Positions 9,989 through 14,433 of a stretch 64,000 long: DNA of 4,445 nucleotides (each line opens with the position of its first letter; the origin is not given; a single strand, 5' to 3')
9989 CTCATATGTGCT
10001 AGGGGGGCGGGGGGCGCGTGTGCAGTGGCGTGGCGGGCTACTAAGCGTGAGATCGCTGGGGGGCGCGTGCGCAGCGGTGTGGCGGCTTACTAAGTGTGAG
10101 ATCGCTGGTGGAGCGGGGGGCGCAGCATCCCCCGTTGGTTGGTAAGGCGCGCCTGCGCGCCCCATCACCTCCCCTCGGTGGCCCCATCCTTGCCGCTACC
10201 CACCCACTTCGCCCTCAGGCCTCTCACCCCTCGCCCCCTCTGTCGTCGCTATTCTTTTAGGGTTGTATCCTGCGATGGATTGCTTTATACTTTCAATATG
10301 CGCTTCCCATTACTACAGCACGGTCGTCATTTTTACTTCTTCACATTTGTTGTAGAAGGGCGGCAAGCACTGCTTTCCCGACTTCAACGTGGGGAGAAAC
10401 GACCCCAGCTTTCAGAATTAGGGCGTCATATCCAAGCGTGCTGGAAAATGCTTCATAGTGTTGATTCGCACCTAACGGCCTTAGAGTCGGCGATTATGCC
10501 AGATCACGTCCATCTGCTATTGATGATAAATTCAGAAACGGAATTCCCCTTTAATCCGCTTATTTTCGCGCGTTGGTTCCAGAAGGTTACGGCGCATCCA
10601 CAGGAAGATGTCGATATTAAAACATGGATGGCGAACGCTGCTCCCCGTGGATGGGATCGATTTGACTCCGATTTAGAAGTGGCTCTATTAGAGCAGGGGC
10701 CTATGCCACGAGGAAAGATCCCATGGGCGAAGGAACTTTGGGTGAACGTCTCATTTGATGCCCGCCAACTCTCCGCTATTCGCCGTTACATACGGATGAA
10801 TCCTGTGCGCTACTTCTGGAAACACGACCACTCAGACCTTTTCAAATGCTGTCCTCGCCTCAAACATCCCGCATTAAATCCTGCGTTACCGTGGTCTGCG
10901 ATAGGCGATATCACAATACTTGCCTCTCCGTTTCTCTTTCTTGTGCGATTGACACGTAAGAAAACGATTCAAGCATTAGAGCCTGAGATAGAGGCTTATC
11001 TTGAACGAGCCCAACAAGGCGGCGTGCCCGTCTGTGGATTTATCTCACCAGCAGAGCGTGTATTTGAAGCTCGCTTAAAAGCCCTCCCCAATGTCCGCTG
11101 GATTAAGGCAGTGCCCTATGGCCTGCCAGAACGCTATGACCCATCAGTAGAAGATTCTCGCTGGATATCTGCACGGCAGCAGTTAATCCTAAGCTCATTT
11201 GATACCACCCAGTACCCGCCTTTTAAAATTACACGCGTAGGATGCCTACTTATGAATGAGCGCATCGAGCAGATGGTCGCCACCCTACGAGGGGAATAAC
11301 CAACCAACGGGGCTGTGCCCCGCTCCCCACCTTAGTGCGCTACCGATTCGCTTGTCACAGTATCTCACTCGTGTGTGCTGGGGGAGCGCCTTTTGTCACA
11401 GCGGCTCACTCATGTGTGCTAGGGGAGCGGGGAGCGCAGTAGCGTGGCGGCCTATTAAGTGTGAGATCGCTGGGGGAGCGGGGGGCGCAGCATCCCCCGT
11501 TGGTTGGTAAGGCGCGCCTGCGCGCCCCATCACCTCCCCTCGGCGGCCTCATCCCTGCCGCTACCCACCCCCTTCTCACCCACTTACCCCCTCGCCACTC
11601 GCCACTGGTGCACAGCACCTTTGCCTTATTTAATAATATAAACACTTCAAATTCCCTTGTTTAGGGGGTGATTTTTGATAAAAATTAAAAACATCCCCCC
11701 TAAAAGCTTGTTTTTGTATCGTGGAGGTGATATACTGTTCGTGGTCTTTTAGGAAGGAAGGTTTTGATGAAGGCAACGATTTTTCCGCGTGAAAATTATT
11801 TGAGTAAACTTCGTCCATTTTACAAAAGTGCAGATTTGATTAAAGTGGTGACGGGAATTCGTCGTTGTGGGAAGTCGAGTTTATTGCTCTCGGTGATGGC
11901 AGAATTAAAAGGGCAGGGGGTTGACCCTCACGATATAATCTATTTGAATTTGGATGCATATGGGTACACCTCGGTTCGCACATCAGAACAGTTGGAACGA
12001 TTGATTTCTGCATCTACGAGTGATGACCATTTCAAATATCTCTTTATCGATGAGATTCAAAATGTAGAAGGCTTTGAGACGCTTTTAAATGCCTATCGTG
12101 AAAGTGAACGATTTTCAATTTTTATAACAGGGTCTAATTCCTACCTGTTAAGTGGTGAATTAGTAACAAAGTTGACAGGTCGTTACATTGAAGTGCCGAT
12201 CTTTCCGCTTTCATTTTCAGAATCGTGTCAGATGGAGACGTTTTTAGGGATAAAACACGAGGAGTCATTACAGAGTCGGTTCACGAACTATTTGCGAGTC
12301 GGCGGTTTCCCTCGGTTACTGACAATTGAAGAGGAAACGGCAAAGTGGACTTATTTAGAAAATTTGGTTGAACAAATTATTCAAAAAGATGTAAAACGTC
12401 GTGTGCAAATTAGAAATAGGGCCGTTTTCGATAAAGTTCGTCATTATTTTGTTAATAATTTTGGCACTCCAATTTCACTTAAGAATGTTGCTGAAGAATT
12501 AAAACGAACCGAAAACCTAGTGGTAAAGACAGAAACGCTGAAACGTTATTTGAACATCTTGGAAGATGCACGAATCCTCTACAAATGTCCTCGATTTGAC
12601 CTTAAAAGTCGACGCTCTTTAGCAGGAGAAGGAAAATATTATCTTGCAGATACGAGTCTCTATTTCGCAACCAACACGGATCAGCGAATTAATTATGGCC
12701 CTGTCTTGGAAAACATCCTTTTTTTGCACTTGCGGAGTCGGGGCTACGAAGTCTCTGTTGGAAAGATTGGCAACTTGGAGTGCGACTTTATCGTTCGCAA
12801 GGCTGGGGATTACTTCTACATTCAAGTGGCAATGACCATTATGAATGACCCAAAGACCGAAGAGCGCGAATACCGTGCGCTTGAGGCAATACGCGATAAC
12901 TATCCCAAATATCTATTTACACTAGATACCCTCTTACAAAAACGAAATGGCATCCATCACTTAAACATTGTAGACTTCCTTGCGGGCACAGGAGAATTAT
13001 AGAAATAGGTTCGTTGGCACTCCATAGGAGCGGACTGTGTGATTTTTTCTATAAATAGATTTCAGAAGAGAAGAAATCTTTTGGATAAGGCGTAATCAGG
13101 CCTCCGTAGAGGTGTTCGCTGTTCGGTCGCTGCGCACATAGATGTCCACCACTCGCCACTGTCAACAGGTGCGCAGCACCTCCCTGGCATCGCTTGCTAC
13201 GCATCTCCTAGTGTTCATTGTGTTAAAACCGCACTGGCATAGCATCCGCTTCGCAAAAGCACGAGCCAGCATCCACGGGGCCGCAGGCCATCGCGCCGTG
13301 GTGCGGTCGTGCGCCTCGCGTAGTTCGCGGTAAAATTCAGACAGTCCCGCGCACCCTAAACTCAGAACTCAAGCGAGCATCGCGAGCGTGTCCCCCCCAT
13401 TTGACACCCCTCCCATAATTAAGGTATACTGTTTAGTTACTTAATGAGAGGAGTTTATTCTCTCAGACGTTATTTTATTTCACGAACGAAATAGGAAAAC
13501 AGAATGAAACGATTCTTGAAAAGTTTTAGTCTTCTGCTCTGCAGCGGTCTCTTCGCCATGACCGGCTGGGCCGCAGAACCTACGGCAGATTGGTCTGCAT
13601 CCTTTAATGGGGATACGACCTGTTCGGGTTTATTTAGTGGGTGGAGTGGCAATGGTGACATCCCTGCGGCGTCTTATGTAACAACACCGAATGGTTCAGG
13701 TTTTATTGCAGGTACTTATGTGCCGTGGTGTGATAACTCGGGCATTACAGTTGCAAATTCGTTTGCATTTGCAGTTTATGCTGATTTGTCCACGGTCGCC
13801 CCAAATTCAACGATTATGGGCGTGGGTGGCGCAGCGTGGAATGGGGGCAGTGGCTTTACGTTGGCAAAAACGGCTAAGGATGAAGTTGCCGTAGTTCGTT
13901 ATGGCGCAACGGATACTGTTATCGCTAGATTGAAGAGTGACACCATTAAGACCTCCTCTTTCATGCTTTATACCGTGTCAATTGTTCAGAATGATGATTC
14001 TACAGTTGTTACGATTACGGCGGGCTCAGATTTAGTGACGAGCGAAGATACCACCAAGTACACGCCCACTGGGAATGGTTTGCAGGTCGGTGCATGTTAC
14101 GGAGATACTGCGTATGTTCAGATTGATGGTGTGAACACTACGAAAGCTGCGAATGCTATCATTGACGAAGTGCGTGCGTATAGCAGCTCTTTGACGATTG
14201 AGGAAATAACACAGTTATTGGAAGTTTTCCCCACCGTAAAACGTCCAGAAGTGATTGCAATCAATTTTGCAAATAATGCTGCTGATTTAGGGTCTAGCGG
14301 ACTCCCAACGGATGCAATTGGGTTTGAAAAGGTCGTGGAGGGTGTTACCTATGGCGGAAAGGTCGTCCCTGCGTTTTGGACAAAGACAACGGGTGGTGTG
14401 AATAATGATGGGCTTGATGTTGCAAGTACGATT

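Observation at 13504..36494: Tandem pair of paralogous giant secreted proteins (2,989 and 4,467 aa) forming a 23 kb two-gene module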

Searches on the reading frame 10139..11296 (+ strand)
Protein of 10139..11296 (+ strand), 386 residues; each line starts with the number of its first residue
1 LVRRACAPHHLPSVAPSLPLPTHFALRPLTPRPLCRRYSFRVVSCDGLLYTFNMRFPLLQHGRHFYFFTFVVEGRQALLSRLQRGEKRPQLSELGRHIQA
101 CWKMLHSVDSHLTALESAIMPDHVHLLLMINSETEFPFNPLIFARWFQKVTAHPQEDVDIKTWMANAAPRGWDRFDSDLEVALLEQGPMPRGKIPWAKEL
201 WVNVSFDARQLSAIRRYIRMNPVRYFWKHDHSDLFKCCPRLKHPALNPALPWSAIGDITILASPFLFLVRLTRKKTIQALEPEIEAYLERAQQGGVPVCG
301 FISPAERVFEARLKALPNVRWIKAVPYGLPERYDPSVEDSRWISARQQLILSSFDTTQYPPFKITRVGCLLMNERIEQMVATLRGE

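Call 13: search_protein_families(library=pfam, proteins=[window:10139-11296:+], max_evalue=0.001)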
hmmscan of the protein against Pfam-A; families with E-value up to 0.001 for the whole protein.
window:10139-11296:+ (386 aa): 0 families

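Call 80: search_protein_families(library=pfam, proteins=[window:10139-11296:+], max_evalue=1)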
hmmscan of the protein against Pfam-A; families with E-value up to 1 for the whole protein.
window:10139-11296:+ (386 aa): 1 family
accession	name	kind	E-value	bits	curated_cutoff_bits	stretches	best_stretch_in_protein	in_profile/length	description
PF01797.21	Y1_Tnp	-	0.031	14.9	23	1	110-134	39-63/121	Transposase IS200 like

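Call 81: search_protein_families(library=ncbifam, proteins=[window:10139-11296:+], max_evalue=1)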
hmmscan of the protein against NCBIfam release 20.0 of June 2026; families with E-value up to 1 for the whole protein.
window:10139-11296:+ (386 aa): 1 family
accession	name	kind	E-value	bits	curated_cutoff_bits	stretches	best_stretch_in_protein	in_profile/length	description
NF047646.1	REP_Tyr_transpos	equivalog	8.1e-06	25.8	80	1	63-225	9-134/146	REP-associated tyrosine transposase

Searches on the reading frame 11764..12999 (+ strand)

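Call 13: search_protein_families(library=pfam, proteins=[window:11764-12999:+], max_evalue=0.001)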
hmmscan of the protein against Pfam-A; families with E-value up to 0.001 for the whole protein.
window:11764-12999:+ (412 aa): 4 families
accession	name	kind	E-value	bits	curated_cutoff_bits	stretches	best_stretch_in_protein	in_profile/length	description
PF13173.12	AAA_14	-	1.2e-30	106.6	27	1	26-154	4-128/129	AAA domain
PF13635.12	DUF4143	-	5.3e-16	59.2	28.1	1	207-355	1-157/160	Domain of unknown function (DUF4143)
PF01637.24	ATPase_2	-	7.7e-06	26.3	33.2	1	8-80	3-74/225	ATPase domain predominantly from Archaea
PF13401.12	AAA_22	-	0.00027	21.7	27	0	26-101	7-96/130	AAA domain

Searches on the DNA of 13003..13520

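Call 98: search_rna_families(source=window, start=13003, end=13520, threshold=evalue, max_evalue=1)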
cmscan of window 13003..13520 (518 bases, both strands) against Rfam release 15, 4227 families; matches with E-value up to 1: 0.
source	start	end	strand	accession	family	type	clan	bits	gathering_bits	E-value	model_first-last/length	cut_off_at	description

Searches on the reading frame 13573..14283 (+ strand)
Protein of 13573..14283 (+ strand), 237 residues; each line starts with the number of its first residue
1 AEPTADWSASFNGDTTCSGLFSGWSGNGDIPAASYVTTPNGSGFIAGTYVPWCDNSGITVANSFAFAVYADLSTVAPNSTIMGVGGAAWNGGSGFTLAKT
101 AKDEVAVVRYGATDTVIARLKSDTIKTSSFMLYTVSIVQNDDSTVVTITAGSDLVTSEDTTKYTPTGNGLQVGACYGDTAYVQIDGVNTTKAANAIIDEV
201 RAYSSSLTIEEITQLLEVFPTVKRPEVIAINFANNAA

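Call 37: search_protein_families(library=pfam, proteins=[window:13573-14283:+], max_evalue=1)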
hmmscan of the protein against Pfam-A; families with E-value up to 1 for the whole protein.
window:13573-14283:+ (237 aa): 0 families
